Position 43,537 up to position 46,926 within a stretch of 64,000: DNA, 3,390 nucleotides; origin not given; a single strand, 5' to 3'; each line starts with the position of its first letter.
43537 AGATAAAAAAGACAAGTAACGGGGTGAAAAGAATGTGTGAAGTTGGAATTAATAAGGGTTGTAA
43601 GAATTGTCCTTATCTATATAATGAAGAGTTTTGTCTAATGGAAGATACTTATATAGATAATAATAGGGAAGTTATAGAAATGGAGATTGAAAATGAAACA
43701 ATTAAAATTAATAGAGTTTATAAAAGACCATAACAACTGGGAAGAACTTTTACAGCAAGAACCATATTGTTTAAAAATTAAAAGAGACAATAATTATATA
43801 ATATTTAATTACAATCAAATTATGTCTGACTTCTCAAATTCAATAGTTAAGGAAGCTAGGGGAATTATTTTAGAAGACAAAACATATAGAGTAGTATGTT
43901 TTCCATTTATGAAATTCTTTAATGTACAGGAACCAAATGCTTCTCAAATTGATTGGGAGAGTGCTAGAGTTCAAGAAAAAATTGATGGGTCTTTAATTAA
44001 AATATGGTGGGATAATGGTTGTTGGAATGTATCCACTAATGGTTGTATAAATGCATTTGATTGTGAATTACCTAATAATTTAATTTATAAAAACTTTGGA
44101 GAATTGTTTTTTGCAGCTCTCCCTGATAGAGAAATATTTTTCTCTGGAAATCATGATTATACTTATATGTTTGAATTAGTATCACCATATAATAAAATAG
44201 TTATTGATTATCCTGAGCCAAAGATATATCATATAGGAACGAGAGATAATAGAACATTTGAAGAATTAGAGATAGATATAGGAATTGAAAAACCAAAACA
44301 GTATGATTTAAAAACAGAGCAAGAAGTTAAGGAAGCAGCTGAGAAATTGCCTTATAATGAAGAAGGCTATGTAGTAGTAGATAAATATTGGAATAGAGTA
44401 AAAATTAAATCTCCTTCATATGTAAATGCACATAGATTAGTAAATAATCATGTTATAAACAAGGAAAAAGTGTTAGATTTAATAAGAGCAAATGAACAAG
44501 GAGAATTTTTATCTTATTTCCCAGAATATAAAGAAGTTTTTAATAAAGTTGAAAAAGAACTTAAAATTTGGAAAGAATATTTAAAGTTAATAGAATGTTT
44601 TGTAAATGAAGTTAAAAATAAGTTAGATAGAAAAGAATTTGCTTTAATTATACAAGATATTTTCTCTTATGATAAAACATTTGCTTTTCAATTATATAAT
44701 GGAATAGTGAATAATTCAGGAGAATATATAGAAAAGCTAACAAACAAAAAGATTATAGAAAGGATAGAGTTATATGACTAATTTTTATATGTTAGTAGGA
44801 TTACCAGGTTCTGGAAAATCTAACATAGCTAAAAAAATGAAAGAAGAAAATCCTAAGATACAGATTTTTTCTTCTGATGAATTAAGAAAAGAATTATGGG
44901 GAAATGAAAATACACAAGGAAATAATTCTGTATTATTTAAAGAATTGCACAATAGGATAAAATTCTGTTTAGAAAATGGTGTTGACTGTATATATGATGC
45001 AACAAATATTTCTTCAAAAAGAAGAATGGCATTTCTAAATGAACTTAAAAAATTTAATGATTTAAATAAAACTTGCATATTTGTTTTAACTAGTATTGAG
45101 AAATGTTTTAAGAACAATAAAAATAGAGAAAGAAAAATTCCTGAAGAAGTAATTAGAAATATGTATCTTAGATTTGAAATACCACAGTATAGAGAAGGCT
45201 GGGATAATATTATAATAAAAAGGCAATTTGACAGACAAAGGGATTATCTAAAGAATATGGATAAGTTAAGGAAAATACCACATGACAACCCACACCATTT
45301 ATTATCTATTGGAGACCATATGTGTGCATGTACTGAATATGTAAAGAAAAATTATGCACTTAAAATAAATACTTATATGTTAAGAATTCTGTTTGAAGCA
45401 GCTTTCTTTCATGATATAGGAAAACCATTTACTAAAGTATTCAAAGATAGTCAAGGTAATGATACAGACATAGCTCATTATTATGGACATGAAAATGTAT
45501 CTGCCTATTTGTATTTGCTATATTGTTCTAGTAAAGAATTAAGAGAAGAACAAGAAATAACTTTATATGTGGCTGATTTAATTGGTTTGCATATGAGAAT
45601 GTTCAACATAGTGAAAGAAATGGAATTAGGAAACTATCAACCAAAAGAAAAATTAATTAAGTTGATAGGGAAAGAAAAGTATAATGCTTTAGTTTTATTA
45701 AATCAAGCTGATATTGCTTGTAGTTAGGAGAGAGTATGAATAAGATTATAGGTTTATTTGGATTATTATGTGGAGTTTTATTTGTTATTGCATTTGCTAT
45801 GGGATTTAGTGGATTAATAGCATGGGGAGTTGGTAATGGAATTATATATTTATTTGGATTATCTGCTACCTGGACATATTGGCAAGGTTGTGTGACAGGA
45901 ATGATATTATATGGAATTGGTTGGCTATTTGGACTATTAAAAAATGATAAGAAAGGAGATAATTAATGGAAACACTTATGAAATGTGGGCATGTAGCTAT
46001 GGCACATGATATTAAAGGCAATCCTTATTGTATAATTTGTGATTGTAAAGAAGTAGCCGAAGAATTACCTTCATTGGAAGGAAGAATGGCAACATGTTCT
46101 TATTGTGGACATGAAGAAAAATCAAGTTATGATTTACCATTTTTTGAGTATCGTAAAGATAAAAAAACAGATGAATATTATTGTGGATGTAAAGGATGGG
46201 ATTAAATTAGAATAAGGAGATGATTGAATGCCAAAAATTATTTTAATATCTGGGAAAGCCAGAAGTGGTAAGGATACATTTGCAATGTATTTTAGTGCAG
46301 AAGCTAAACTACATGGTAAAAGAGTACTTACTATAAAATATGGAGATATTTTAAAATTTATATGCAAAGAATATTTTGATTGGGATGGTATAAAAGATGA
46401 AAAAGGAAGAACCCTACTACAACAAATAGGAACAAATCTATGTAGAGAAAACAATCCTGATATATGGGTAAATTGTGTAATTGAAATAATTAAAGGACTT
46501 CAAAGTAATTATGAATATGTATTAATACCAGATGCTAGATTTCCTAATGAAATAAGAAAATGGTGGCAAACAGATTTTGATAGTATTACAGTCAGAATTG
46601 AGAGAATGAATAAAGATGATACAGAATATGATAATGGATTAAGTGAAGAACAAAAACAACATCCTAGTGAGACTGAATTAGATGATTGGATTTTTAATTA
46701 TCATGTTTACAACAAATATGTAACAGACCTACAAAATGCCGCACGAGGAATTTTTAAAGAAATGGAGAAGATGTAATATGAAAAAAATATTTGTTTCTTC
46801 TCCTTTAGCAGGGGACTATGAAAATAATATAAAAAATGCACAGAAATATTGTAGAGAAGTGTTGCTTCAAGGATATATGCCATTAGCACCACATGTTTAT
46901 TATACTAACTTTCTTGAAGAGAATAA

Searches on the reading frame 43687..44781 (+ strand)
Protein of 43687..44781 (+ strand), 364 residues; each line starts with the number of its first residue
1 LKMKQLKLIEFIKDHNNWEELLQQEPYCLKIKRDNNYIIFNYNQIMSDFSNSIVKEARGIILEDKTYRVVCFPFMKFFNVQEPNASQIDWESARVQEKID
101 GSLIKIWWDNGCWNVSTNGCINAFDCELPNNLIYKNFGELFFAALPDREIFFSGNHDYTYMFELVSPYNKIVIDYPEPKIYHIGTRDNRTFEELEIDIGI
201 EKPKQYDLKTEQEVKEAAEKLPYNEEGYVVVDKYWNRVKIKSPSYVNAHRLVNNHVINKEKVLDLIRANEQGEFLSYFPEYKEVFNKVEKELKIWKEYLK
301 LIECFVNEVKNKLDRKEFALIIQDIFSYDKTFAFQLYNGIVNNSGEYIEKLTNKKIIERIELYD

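Call 7: search_protein_families(library=pfam, proteins=[window:43687-44781:+], max_evalue=0.1)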
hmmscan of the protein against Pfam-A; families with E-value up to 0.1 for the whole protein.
window:43687-44781:+ (364 aa): 1 family
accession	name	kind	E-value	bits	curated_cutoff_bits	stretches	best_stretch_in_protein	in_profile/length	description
PF09511.15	RNA_lig_T4_1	-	2.9e-13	50.6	28.3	1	56-245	1-227/227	RNA ligase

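Call 8: search_protein_families(library=phrogs, proteins=[window:43687-44781:+], max_evalue=0.1)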
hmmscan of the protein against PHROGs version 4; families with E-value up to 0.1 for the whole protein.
window:43687-44781:+ (364 aa): 4 families
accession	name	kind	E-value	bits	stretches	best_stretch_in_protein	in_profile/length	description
phrog_562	-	tail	2.7e-54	185.5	1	32-354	30-366/377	RNA ligase and tail fiber protein attachment catalyst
phrog_12745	-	unknown function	0.0049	17.4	1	112-133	7-28/43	-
phrog_23103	-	unknown function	0.013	16.9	1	259-291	32-65/83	-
phrog_26789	-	unknown function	0.097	13.6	0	254-285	4-33/96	-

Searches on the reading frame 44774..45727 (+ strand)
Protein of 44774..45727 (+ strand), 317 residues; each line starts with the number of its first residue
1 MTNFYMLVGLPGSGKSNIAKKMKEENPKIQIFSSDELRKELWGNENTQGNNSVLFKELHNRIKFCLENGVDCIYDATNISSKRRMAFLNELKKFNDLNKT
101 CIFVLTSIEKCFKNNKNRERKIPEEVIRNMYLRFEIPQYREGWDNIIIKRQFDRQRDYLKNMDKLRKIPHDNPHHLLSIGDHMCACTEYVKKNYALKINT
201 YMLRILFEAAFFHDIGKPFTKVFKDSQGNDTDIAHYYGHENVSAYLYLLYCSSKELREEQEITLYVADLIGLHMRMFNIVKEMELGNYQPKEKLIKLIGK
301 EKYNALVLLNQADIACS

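Call 7: search_protein_families(library=pfam, proteins=[window:44774-45727:+], max_evalue=0.1)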
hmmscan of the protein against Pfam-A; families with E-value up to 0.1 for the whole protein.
window:44774-45727:+ (317 aa): 12 families
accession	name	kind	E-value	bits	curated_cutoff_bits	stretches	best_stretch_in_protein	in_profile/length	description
PF13671.12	AAA_33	-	4e-20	73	27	1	6-137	3-143/143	AAA domain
PF08433.16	KTI12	-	3.5e-14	53.4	22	1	6-145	5-148/271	Chromatin associated protein KTI12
PF01591.24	6PF2K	-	0.00047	20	27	1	7-106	18-131/223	6-phosphofructo-2-kinase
PF13207.12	AAA_17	-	0.00053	20.7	27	1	8-45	1-38/136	AAA domain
PF13238.12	AAA_18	-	0.0018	19.1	29.4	1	7-61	3-58/128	AAA domain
PF01966.28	HD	-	0.0035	18.1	22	1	203-280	24-92/116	HD domain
PF06414.18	Zeta_toxin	-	0.005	16.7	22.3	1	5-41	19-58/199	Zeta toxin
PF00004.35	AAA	-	0.0061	17.5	21.2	1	6-121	2-79/131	ATPase family associated with various cellular activities (AAA)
PF20720.3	nSTAND3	-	0.011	15.9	27.2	0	3-21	18-36/155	Novel STAND NTPase 3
PF00625.27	Guanylate_kin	-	0.025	14.7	25.2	0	51-161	75-177/182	Guanylate kinase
PF13401.12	AAA_22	-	0.046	14.5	27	0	3-28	6-31/130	AAA domain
PF01078.27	Mg_chelatase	-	0.086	12.7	20.3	0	6-30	26-50/207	Magnesium chelatase, subunit ChlI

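Call 8: search_protein_families(library=phrogs, proteins=[window:44774-45727:+], max_evalue=0.1)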
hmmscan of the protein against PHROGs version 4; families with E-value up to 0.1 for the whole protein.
window:44774-45727:+ (317 aa): 8 families
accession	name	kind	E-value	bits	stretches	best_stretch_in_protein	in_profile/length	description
phrog_6931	-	unknown function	1.8e-33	117.2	2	2-152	185-342/343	-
phrog_505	-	other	4.4e-19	70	1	1-140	1-146/295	polynucleotide kinase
phrog_2071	-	other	1.7e-14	55.3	1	1-152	15-182/282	ATPase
phrog_10255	-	other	4e-06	27.7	1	4-45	3-42/230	kinase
phrog_246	-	other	7.9e-06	26.2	1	4-181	9-183/417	NinI-like serine-threonine phosphatase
phrog_800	-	head and packaging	0.019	14.6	1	2-38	32-66/511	terminase small subunit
phrog_2107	-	other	0.029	15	1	5-25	6-26/201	thymidylate kinase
phrog_1815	-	other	0.087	14.1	1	1-26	2-27/197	guanylate kinase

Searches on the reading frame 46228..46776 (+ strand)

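Call 19: search_protein_families(library=phrogs, proteins=[window:46228-46776:+], max_evalue=0.001)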
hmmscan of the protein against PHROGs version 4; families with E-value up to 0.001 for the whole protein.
window:46228-46776:+ (182 aa): 1 family
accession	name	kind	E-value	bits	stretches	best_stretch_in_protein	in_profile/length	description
phrog_139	-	other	1.1e-31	111.5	1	1-178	82-262/342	deoxynucleoside monophosphate kinase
